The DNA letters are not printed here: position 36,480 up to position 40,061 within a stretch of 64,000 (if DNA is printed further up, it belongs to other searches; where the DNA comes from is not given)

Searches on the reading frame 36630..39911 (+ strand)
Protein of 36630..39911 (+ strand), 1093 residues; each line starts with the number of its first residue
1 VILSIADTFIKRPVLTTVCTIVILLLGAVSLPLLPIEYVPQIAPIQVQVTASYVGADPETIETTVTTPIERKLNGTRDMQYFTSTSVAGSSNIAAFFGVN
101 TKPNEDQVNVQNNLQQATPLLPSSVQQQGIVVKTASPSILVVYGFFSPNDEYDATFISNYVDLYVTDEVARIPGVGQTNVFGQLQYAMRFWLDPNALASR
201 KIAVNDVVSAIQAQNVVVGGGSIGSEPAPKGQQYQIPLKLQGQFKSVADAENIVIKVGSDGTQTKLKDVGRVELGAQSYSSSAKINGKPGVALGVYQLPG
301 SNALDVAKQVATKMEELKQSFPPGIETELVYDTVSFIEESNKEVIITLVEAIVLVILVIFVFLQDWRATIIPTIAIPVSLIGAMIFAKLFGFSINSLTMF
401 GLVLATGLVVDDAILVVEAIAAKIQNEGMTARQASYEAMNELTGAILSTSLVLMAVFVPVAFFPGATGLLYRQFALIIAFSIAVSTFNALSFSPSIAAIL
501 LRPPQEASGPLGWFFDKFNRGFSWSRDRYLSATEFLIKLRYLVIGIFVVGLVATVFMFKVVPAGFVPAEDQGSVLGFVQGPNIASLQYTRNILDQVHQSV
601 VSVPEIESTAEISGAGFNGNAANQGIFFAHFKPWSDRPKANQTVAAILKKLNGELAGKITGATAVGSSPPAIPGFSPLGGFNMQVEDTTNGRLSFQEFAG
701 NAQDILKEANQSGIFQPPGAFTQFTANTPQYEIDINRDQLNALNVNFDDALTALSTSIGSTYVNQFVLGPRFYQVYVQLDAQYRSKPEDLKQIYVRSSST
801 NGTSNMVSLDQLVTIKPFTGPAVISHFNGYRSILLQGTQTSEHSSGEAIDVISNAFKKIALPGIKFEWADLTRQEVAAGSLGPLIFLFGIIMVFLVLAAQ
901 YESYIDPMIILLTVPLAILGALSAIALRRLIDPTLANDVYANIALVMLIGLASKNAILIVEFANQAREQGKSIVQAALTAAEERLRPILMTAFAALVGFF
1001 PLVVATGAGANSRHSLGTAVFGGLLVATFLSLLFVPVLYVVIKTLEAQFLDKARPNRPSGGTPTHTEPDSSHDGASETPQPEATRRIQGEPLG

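Call 11: search_protein_families(library=pfam, proteins=[window:36630-39911:+], max_evalue=0.01)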
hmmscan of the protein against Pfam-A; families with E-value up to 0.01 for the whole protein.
window:36630-39911:+ (1093 aa): 3 families
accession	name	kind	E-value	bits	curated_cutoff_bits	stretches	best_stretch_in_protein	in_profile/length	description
PF00873.25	ACR_tran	-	0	1046.4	28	1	5-1043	1-1021/1021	AcrB/AcrD/AcrF family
PF03176.21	MMPL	-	1.2e-16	61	20.5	2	884-1042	147-302/333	MMPL family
PF02355.23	SecD_SecF_C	-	2e-05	24.5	20.5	1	329-499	20-185/189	Protein export membrane protein SecD/SecF, C-terminal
